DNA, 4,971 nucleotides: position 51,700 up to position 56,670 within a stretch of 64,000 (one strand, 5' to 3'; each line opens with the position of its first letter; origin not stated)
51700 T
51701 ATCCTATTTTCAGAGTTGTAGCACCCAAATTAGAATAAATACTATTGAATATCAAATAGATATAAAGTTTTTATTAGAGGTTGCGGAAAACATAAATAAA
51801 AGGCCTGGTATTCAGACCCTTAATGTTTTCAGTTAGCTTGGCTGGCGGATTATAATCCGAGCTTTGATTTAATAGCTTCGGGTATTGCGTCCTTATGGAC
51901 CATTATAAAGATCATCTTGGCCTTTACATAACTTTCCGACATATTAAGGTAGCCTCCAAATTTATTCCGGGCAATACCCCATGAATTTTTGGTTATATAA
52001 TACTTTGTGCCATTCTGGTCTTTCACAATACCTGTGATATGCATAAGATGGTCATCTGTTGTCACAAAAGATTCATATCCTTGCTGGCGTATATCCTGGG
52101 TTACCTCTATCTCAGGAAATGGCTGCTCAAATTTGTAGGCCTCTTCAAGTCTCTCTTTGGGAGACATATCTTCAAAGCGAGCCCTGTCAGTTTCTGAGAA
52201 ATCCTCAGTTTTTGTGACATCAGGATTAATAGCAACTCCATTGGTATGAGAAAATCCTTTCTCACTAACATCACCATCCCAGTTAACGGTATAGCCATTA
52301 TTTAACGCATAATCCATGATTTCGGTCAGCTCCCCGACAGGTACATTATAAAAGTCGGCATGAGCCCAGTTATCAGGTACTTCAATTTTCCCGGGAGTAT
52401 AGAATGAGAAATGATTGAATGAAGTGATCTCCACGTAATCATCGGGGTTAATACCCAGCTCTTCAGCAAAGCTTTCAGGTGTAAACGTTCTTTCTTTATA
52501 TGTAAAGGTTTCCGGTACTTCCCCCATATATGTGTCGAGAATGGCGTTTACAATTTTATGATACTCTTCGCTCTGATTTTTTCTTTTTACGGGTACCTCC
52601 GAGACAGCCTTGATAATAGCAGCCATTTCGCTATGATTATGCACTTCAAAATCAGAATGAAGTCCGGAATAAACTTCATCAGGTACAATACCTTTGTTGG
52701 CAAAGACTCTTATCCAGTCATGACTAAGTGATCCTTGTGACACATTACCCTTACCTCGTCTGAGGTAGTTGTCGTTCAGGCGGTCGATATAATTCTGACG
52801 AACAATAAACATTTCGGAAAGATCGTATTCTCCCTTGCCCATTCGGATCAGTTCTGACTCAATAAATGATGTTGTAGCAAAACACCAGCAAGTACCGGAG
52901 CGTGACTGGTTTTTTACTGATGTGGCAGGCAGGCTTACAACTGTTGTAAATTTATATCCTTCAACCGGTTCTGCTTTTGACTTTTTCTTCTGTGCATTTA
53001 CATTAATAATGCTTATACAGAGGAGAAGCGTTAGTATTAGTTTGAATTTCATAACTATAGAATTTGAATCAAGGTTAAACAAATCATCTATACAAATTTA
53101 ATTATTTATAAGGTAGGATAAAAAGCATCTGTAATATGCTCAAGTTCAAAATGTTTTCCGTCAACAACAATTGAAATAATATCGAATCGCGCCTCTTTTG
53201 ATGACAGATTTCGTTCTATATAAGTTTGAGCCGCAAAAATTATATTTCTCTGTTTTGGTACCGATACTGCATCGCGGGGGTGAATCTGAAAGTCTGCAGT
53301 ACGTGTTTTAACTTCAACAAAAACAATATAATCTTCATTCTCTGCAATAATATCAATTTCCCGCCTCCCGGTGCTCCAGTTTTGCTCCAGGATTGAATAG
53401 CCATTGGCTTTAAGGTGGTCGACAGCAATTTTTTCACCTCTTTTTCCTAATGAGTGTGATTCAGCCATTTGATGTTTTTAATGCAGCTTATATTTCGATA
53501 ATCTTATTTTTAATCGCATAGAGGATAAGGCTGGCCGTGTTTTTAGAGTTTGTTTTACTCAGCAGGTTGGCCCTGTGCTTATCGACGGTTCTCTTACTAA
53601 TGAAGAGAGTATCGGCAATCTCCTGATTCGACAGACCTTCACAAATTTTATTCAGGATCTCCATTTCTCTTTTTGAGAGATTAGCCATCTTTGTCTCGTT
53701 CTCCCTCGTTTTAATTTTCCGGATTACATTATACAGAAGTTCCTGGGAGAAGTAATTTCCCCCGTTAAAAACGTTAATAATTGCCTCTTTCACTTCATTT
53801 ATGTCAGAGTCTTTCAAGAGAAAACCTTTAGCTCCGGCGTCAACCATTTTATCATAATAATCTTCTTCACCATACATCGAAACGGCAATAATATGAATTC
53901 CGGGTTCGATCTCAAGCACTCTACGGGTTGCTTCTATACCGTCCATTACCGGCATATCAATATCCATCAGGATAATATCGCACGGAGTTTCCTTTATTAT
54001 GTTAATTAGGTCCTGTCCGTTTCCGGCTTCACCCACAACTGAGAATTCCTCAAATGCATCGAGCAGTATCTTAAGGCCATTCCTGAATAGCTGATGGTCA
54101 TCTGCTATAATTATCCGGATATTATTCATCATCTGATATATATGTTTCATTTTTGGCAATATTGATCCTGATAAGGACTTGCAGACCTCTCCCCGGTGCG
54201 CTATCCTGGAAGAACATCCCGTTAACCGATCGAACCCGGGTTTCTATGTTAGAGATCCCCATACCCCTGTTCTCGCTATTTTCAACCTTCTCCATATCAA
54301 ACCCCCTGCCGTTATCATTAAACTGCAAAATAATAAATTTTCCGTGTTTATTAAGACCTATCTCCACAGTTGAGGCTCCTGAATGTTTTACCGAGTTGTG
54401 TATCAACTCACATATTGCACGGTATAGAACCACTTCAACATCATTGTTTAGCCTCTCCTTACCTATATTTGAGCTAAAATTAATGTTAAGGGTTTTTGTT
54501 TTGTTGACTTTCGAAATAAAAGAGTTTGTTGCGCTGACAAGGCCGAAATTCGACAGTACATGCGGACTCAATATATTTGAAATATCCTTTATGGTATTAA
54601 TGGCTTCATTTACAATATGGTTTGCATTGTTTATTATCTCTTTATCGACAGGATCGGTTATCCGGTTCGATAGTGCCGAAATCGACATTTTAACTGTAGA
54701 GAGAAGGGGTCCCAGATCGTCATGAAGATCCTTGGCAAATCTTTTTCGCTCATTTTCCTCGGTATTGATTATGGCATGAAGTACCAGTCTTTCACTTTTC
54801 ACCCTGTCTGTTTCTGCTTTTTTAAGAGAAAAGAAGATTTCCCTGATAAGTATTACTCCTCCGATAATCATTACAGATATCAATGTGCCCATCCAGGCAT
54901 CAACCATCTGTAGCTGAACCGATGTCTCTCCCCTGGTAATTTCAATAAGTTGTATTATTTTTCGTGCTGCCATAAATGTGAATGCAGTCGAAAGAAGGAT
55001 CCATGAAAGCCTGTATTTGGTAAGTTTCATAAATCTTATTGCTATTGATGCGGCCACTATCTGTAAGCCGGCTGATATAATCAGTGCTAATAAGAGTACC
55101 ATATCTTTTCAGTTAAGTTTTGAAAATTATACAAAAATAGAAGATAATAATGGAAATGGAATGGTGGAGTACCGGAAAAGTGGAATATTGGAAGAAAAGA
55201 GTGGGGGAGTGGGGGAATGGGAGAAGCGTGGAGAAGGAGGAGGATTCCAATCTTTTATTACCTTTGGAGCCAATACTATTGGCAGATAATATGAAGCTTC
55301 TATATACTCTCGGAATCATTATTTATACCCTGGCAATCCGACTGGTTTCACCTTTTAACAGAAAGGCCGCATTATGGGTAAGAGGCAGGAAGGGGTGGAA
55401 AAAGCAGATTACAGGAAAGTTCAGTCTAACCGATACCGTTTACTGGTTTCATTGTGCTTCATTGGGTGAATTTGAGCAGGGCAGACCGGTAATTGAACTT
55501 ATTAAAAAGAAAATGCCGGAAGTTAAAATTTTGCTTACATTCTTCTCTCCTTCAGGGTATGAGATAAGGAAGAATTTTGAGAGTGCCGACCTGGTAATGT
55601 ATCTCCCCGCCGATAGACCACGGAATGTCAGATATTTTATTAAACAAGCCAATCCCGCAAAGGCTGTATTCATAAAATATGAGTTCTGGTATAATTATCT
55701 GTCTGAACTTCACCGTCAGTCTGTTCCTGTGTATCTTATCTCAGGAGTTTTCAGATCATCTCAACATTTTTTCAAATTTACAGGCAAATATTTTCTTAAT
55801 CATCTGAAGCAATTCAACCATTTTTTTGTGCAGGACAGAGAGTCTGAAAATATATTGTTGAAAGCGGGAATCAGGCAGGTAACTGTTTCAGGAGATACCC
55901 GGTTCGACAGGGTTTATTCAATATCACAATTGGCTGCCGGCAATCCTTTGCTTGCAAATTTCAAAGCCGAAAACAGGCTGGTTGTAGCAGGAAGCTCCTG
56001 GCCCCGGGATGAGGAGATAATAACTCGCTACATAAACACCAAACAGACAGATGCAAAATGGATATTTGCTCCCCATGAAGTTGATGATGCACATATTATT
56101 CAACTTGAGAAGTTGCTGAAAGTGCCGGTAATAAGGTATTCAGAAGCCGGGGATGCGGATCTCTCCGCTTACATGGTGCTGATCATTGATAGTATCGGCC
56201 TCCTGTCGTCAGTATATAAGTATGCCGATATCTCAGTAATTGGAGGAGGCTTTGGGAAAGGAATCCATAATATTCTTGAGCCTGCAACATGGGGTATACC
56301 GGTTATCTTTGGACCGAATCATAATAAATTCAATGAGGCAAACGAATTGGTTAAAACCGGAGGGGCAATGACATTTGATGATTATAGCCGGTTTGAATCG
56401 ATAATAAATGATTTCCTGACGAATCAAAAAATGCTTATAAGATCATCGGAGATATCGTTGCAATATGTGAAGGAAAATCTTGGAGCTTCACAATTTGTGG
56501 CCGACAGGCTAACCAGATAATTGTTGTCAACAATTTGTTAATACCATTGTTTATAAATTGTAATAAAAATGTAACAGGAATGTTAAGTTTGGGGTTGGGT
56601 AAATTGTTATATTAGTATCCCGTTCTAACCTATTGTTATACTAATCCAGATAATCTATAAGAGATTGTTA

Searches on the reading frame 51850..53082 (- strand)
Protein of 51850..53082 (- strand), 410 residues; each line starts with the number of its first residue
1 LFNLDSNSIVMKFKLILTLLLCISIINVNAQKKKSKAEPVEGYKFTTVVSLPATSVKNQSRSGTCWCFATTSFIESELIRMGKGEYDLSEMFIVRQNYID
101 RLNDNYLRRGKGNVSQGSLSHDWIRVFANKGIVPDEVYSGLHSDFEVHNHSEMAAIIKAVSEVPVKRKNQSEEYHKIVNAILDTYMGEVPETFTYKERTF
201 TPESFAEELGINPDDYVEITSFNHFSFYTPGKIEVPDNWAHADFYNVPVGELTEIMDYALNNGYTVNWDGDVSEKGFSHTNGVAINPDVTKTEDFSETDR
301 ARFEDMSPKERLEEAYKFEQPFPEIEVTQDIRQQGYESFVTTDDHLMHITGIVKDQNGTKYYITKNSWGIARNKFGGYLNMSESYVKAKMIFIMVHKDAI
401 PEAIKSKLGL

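Call 30: search_protein_families(library=pfam, proteins=[window:51850-53082:-])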
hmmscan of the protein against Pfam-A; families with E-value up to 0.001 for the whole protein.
window:51850-53082:- (410 aa): 2 families
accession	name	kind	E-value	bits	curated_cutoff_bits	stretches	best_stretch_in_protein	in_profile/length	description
PF03051.21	Peptidase_C1_2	-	3.8e-12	46.2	22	1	341-407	357-423/438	Peptidase C1-like family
PF00112.29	Peptidase_C1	-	1.4e-11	45.3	20.7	1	53-168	14-124/220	Papain family cysteine protease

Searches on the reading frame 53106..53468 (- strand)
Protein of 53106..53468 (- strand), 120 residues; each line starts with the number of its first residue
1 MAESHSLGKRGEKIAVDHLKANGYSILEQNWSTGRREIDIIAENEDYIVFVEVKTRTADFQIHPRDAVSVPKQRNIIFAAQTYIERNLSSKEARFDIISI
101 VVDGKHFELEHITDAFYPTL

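Call 30: search_protein_families(library=pfam, proteins=[window:53106-53468:-])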
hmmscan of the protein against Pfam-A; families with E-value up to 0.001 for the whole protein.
window:53106-53468:- (120 aa): 2 families
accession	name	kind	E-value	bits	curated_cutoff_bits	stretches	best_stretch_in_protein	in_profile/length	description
PF02021.23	UPF0102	-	1.2e-25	90.1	23.6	1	11-100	1-80/80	Uncharacterised protein family UPF0102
PF08378.17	NERD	-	2.9e-05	25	22.1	1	8-58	2-59/111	Nuclease-related domain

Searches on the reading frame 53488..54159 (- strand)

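Call 30: search_protein_families(library=pfam, proteins=[window:53488-54159:-])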
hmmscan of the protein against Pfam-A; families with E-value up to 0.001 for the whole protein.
window:53488-54159:- (223 aa): 4 families
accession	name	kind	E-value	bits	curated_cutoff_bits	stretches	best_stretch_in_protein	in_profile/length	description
PF00072.30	Response_reg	-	8.3e-27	94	30.2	1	16-127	1-110/111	Response regulator receiver domain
PF00196.25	GerE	-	8.3e-18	64.2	23.5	1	160-215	2-57/57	Bacterial regulatory proteins, luxR family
PF13384.12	HTH_23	-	0.00013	22.1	24.6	1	163-196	5-38/50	Homeodomain-like domain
PF08281.18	Sigma70_r4_2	-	0.00024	21.1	25.7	1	158-196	8-47/54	Sigma-70, region 4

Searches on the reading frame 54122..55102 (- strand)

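Call 13: search_protein_families(library=pfam, proteins=[window:54122-55102:-])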
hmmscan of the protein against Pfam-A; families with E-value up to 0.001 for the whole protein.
window:54122-55102:- (326 aa): 3 families
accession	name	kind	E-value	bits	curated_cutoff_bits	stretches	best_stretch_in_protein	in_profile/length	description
PF02518.31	HATPase_c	-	1.6e-10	41.8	26.4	1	223-314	3-108/111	Histidine kinase-, DNA gyrase B-, and HSP90-like ATPase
PF07730.19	HisKA_3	-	5.7e-09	36.8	24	1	118-182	1-67/68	Histidine kinase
PF13589.12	HATPase_c_3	-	0.00067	20.1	25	0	228-283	5-56/137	Histidine kinase-, DNA gyrase B-, and HSP90-like ATPase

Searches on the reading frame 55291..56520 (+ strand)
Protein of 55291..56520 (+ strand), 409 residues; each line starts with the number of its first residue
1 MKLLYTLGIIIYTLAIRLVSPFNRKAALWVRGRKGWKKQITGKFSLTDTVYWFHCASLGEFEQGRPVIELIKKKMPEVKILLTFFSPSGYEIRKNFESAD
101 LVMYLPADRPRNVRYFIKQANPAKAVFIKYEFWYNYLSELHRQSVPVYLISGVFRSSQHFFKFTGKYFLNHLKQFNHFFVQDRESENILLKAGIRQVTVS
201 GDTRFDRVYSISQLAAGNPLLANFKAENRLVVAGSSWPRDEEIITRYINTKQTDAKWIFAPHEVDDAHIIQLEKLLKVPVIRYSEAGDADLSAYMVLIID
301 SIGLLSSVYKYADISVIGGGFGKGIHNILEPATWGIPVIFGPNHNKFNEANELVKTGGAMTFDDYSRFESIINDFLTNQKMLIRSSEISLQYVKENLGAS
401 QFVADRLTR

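Call 13: search_protein_families(library=pfam, proteins=[window:55291-56520:+])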
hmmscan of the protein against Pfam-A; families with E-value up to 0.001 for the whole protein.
window:55291-56520:+ (409 aa): 1 family
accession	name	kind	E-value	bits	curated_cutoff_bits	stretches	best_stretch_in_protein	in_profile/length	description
PF04413.22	Glycos_transf_N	-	5.8e-42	143.7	23.9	1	45-207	13-179/179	3-Deoxy-D-manno-octulosonic-acid transferase (kdotransferase)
